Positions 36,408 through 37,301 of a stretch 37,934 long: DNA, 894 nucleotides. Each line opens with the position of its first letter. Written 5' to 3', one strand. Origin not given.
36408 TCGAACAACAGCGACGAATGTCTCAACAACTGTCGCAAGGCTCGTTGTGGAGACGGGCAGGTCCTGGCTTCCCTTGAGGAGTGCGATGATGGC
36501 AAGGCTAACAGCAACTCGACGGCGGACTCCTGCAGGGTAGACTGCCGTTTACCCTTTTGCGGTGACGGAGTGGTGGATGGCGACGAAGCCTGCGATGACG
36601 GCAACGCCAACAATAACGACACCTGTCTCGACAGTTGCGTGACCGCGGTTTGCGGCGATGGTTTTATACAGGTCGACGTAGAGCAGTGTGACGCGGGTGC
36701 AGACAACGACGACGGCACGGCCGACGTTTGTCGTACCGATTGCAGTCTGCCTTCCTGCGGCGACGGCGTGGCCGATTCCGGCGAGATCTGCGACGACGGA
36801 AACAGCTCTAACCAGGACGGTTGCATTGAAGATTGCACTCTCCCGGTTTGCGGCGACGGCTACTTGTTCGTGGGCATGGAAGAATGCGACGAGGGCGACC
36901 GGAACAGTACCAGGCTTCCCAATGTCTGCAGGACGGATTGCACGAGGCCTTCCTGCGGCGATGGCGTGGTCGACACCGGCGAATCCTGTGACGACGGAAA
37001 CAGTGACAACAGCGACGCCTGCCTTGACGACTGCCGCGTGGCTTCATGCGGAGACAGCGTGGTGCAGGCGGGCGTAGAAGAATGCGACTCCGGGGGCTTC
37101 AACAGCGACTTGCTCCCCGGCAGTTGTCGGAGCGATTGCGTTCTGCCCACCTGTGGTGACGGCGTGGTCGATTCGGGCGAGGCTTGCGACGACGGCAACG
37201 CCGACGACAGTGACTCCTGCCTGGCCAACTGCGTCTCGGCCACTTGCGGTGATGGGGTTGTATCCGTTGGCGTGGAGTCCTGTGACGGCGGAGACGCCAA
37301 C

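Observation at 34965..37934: Largest gene in the window is absent from the ORF track: ExeA/GspA-like AAA+ ATPase, TM, then at least 17 cysteine-rich repeats, open at the 3' edge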

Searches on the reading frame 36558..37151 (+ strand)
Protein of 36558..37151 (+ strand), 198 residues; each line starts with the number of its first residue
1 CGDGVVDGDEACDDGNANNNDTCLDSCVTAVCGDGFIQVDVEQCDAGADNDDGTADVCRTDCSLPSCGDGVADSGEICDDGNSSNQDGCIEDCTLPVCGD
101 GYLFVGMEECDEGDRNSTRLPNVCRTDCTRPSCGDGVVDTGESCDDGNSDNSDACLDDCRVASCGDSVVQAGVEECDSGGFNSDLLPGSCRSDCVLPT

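Call 73: predict_structure(alignment_id=A3)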
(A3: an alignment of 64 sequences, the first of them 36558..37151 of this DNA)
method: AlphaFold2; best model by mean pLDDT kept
length: 198 residues; sequences in the alignment: 64
mean_pLDDT: 94.7   pTM: 0.68
mean pLDDT of the five models: 94.7, 93.9, 93.5, 92.6, 92.3
residues with pLDDT >= 90: 184; 70-90: 14; 50-70: 0; < 50: 0
segments of 3 or more residues with pLDDT < 50: none
pLDDT, mean of each block of 10 residues (from residue 1): 93 93 93 93 96 97 95 94 86 93 93 98 97 97 97 96 96 95 96 95
secondary structure, 60 per line:
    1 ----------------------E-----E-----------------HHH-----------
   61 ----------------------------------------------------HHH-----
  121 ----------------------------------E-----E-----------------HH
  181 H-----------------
elements in order:

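Call 77: fold_search(model_id=the predicted structure, library=pdb)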
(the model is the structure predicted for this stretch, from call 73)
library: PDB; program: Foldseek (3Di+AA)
matches with E <= 10: 26; with E <= 0.001: 0
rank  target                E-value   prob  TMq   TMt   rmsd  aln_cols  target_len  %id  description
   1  3dsl_B                7.4e-01  0.08  0.13  0.08  15.1       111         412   23  The Three-dimensional Structure of Bothropasin, the Main Hemorrhagic Factor from Bothrops jararaca venom. (released 2008-10-21)
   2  2dw1_A                8.8e-01  0.20  0.17  0.09  12.6        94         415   18  Crystal structure of VAP2 from Crotalus atrox venom (Form 2-2 crystal) (released 2007-07-10)
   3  2dw0_A                1.1e+00  0.18  0.16  0.08  12.2        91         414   19  Crystal structure of VAP2 from Crotalus atrox venom (Form 2-1 crystal) (released 2007-07-10)
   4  3dsl_A                1.3e+00  0.07  0.12  0.06  11.8        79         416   23  The Three-dimensional Structure of Bothropasin, the Main Hemorrhagic Factor from Bothrops jararaca venom. (released 2008-10-21)
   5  3hdb_A                1.4e+00  0.07  0.13  0.07  15.6       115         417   19  Crystal structure of AaHIV, A metalloproteinase from venom of Agkistrodon Acutus (released 2009-08-11)
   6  2e3x_A                1.7e+00  0.06  0.14  0.07  16.1       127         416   22  Crystal structure of Russell's viper venom metalloproteinase (released 2007-12-11)
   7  9q7y_B                1.8e+00  0.08  0.14  0.05  14.4       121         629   19  Zymogen ADAM17- iRhom1 Cytoplasmic Deletion (365) Complex Bound by the MEDI3622 Fab (released 2026-04-01)
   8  9clp_A                2.2e+00  0.07  0.12  0.07  12.1        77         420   25  Structure of ecarin from the venom of Kenyan saw-scaled viper in complex with the Fab of neutralizing antibody H11 (released 2024-09-11)
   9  8d8o_B                2.5e+00  0.35  0.17  0.03   7.4        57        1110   38  Cryo-EM structure of substrate unbound PAPP-A (released 2022-09-28)
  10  8hpy_A                2.5e+00  0.12  0.15  0.08   7.4        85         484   20  Crystal structure of human LGI1-ADAM22 complex (released 2023-12-13)
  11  8hgg_C                2.8e+00  0.16  0.17  0.03   7.7        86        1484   26  Structure of 2:2 PAPP-A.ProMBP complex (released 2023-01-11)
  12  7y5q_B                2.9e+00  0.72  0.16  0.03   1.0        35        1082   46  Structure of 1:1 PAPP-A.STC2 complex(half map) (released 2023-01-11)
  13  7ufg_A                3.1e+00  0.14  0.16  0.03  11.6       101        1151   25  Cryo-EM structure of PAPP-A in complex with IGFBP5 (released 2022-09-28)
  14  5y2z_G                3.3e+00  0.14  0.15  0.07   9.3        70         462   23  Crystal structure of human LGI1 EPTP-ADAM22 complex (released 2018-05-02)
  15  2ero_A                3.5e+00  0.08  0.15  0.08  12.7        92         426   26  Crystal structure of vascular apoptosis-inducing protein-1(orthorhombic crystal form) (released 2006-06-20)
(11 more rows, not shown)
